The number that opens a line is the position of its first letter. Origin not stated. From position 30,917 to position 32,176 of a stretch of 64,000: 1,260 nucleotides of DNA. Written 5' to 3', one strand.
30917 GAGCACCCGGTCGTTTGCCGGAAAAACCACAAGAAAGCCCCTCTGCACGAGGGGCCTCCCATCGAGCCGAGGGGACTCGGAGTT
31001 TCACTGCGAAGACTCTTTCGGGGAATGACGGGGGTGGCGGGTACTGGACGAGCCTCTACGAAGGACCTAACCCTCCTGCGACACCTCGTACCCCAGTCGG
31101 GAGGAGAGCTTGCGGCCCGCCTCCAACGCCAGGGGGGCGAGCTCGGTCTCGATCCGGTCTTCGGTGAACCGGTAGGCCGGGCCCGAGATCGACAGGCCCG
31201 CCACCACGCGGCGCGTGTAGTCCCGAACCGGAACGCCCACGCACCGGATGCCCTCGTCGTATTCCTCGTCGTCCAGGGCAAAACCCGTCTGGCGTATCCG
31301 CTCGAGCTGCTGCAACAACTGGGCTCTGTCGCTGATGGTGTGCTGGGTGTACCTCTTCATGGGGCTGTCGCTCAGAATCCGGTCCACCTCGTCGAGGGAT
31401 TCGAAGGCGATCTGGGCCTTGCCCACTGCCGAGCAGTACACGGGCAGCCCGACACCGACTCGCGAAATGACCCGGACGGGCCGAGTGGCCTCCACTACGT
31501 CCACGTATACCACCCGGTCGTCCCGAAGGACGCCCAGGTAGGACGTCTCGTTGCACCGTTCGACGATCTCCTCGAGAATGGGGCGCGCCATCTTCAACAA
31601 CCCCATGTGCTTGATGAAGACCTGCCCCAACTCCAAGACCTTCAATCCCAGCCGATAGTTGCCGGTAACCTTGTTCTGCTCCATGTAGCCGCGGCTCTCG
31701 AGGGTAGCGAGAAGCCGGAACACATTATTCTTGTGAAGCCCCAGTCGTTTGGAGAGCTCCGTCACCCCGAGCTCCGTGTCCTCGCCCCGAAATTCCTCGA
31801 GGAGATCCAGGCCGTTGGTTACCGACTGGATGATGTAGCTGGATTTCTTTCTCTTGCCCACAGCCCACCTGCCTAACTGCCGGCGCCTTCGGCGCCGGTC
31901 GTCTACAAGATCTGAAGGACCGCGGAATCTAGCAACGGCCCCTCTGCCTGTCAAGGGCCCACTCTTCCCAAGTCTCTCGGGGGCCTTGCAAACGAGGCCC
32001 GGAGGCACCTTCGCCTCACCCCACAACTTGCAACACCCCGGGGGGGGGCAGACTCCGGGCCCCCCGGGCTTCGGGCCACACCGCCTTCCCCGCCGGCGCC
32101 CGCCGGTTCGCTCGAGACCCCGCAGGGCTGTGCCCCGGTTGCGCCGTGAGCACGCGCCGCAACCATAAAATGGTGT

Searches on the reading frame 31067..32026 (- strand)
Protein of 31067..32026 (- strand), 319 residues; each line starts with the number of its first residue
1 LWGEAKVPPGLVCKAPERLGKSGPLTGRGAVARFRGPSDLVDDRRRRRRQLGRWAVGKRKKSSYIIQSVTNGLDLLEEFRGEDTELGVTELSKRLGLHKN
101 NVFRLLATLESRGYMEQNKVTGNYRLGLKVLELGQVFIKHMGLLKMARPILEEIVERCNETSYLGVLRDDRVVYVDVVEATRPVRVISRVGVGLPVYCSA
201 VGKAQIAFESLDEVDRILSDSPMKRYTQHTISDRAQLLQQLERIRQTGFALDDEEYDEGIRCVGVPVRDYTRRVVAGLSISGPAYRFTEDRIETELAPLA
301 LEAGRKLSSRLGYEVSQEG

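Call 50: search_protein_families(library=pfam, proteins=[window:31067-32026:-])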
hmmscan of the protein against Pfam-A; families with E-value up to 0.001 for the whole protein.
window:31067-32026:- (319 aa): 3 families
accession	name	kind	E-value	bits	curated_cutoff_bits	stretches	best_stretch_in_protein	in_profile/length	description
PF01614.24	IclR_C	-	7.3e-50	169.4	24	1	138-308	4-173/174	Bacterial transcriptional regulator IclR C-terminal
PF09339.16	HTH_IclR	-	8.6e-15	54.7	22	1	68-118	1-51/52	IclR helix-turn-helix domain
PF01047.28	MarR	-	0.0002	21.6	24.6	0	86-123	18-55/59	MarR family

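Call 52: find_homologous_proteins(query=window:31067-31876:-, max_evalue=1e-60)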
Query window:31067-31876:- (269 aa): 3628 proteins with E <= 1e-60 among 7640 candidates; the best 120 are listed.
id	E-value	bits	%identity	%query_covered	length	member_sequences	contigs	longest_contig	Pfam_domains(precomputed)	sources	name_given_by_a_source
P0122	2.1e-156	537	93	98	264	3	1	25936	PF01614.25,PF09339.17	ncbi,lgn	-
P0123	4.7e-153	526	91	98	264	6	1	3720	PF01614.25,PF09339.17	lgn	-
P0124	9.3e-149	512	86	98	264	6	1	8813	PF01614.25,PF09339.17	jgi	jgi:DNA-binding IclR family transcriptional regulator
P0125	3.9e-148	510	88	98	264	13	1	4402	PF01614.25,PF09339.17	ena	-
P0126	2.4e-145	501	85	98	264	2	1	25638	PF01614.25,PF09339.17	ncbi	ncbi:MAG: IclR family transcriptional regulator [Deferrisomatales bacterium]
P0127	8.7e-145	499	84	98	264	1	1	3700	PF01614.25,PF09339.17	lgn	-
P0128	9.3e-144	495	83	98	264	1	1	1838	PF01614.25,PF09339.17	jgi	-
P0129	1.0e-143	495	84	97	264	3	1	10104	PF01614.25,PF09339.17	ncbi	-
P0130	1.4e-143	495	84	98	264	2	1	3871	PF01614.25,PF09339.17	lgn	-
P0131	1.6e-143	495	84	98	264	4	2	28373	PF01614.25,PF09339.17,PF12802.14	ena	-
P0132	8.0e-143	492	82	98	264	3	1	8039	PF01614.25,PF09339.17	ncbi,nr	ncbi:MAG: IclR family transcriptional regulator [Deferrisomatales bacterium]|nr:IclR family transcri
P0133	1.2e-142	492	84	97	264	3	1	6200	PF01614.25,PF09339.17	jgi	jgi:DNA-binding IclR family transcriptional regulator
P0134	2.3e-142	491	84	97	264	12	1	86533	PF01614.25,PF09339.17,PF12802.14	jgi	-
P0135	2.7e-142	491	83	98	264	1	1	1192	PF01614.25,PF09339.17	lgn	-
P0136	5.0e-142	490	83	98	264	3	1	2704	PF01614.25,PF09339.17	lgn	-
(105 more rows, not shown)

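Call 53: find_encoding_contigs(protein=P0122, flank=10000, max_places=3)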
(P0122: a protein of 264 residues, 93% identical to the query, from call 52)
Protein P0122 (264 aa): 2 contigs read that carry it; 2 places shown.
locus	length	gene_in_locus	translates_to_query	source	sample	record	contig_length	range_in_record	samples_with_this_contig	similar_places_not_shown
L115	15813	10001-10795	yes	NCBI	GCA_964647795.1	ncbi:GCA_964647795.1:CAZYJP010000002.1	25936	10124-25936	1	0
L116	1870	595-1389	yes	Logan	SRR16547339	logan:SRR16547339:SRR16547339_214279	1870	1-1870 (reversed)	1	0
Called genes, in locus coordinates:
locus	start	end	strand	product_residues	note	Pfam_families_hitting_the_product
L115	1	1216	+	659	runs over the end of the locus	PF00111:Fer2, PF17650:RACo_linker, PF17651:Raco_middle, PF14574:RACo_C_ter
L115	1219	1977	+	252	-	PF01656:CbiA, PF13614:AAA_31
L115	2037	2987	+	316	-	PF03599:CdhD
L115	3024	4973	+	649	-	PF03063:Prismane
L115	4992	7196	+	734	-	PF18537:CODH_A_N, PF03598:CdhC, PF19436:ACS_CODH_B_C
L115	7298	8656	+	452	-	PF04060:FeS, PF03599:CdhD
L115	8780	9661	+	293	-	PF00809:Pterin_bind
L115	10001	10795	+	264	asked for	PF09339:HTH_IclR, PF01614:IclR_C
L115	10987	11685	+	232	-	PF01381:HTH_3, PF12844:HTH_19 (weak), PF13443:HTH_26 (weak), PF13560:HTH_31 (weak), PF07883:Cupin_2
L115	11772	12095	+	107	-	-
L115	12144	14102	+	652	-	PF00682:HMGL-like, PF02436:PYC_OADA, PF00364:Biotin_lipoyl, PF25973:BSH_CzcB (faint)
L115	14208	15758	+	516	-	PF01039:Carboxyl_trans, PF03255:ACCA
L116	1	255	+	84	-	?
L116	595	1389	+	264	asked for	PF09339:HTH_IclR, PF01614:IclR_C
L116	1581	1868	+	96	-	?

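Call 54: find_encoding_contigs(protein=P0123, flank=10000, max_places=3)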
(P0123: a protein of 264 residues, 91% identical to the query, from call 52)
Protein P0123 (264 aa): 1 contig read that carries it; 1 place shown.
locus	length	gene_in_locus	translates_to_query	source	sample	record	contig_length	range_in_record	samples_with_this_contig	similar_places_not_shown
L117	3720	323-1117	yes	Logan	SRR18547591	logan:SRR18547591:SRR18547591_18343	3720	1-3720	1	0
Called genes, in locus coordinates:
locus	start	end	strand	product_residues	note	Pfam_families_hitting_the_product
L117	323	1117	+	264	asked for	PF09339:HTH_IclR, PF01614:IclR_C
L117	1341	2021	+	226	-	PF12844:HTH_19, PF13560:HTH_31, PF01381:HTH_3, PF13443:HTH_26 (weak), PF07883:Cupin_2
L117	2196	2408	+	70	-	-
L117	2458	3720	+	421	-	?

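Call 76: find_encoding_contigs(protein=P0134, flank=10000, max_places=4)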
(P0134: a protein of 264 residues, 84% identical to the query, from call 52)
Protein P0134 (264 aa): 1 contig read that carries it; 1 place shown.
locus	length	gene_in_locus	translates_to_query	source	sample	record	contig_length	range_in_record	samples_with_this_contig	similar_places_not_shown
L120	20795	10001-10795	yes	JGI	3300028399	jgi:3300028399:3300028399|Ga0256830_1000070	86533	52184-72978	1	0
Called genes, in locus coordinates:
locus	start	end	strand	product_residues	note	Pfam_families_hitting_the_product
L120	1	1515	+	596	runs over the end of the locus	PF02730:AFOR_N, PF01314:AFOR_C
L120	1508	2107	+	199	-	PF00596:Aldolase_II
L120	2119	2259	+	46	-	-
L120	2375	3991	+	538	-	PF06414:Zeta_toxin (weak), PF13238:AAA_18 (weak), PF13671:AAA_33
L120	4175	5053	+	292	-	PF00288:GHMP_kinases_N, PF08544:GHMP_kinases_C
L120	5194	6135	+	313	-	PF13793:Pribosyltran_N, PF00156:Pribosyltran, PF14572:Pribosyl_synth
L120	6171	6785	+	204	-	PF01386:Ribosomal_L25p, PF14693:Ribosomal_TL5_C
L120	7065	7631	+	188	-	PF01195:Pept_tRNA_hydro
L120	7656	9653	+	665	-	PF03030:H_PPase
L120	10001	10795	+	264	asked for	PF09339:HTH_IclR, PF12802:MarR_2 (faint), PF01614:IclR_C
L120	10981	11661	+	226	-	PF12844:HTH_19, PF13560:HTH_31, PF01381:HTH_3, PF13443:HTH_26 (faint), PF07883:Cupin_2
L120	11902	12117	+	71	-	-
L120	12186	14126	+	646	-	-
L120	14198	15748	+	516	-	PF01039:Carboxyl_trans, PF03255:ACCA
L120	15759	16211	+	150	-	PF04277:OAD_gamma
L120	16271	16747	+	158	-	-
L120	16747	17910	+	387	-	PF03977:OAD_beta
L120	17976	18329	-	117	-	PF07784:DUF1622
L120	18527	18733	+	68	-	-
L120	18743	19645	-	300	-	PF04055:Radical_SAM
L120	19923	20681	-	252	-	PF01144:CoA_trans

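Call 77: find_encoding_contigs(protein=P0125, flank=10000, max_places=4)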
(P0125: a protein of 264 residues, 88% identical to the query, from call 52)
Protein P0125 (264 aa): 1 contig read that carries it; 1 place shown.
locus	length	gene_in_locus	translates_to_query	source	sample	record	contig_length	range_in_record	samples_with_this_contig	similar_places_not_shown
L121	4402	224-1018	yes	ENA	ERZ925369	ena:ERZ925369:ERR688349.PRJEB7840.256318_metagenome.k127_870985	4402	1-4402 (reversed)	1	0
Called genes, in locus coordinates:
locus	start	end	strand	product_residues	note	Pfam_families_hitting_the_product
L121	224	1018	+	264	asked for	PF09339:HTH_IclR, PF01614:IclR_C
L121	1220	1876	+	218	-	PF01381:HTH_3, PF07883:Cupin_2, PF05899:Cupin_3 (weak)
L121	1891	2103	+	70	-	-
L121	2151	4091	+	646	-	PF00682:HMGL-like, PF02436:PYC_OADA, PF00364:Biotin_lipoyl, PF25973:BSH_CzcB (faint)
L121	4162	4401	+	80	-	?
